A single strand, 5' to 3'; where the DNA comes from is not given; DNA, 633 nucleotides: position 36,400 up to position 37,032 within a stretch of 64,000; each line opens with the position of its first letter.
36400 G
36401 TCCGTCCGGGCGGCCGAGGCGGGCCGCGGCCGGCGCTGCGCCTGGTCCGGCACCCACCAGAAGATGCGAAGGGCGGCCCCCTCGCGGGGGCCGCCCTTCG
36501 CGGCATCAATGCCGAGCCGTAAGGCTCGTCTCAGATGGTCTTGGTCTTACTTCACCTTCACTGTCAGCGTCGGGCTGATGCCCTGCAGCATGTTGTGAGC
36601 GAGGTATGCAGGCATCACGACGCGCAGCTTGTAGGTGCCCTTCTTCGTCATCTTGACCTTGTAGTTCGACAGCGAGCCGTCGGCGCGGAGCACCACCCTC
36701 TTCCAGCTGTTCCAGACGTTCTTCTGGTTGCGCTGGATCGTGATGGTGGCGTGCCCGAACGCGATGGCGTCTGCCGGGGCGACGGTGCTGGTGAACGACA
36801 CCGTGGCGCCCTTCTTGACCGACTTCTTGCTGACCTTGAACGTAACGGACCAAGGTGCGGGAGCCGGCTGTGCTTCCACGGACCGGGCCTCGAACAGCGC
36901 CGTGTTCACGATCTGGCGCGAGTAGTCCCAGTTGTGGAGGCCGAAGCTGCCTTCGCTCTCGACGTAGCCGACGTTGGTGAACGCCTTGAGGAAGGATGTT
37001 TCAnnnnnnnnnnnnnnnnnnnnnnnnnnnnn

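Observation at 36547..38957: Secreted nonahaem c-type cytochrome in an actinobacterial-type genome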

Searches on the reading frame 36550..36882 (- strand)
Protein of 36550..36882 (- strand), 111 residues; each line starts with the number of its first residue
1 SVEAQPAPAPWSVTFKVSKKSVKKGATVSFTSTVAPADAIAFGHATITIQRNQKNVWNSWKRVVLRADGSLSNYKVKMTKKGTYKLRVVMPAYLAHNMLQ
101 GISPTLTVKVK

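Call 43: search_protein_families(library=pfam, proteins=[window:36550-36882:-], max_evalue=10)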
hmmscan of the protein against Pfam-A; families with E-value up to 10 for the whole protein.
seq(111 aa): 9 families
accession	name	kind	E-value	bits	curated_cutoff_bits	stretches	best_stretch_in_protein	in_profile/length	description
PF16640.11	Big_3_5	-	0.003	18.5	35.5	1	17-89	3-68/88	Bacterial Ig-like domain (group 3)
PF00576.27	Transthyretin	-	0.0035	18.4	25.3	1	46-109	18-84/109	HIUase/Transthyretin family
PF17766.7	fn3_6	-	0.024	15.2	26.4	2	46-96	6-56/99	Fibronectin type-III domain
PF02368.24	Big_2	-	0.031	14.7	22.8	1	12-39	4-31/79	Bacterial Ig-like domain (group 2)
PF00127.26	Copper-bind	-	0.082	13.8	21.2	1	13-86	12-82/99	Copper binding proteins, plastocyanin/azurin family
PF08712.16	Nfu_N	-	0.088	13.3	27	1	39-65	52-78/88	Scaffold protein Nfu/NifU N terminal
PF10633.15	NPCBM_assoc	-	0.09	13.4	24.4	1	7-50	30-74/78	NPCBM-associated, NEW3 domain of alpha-galactosidase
PF24312.1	Ig-like_POM152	-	0.19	12.5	27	1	63-89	48-74/89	Nucleoporin POM152, Ig-like domain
PF14059.11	DUF4251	-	0.2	12.2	27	1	67-87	73-93/133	Domain of unknown function (DUF4251)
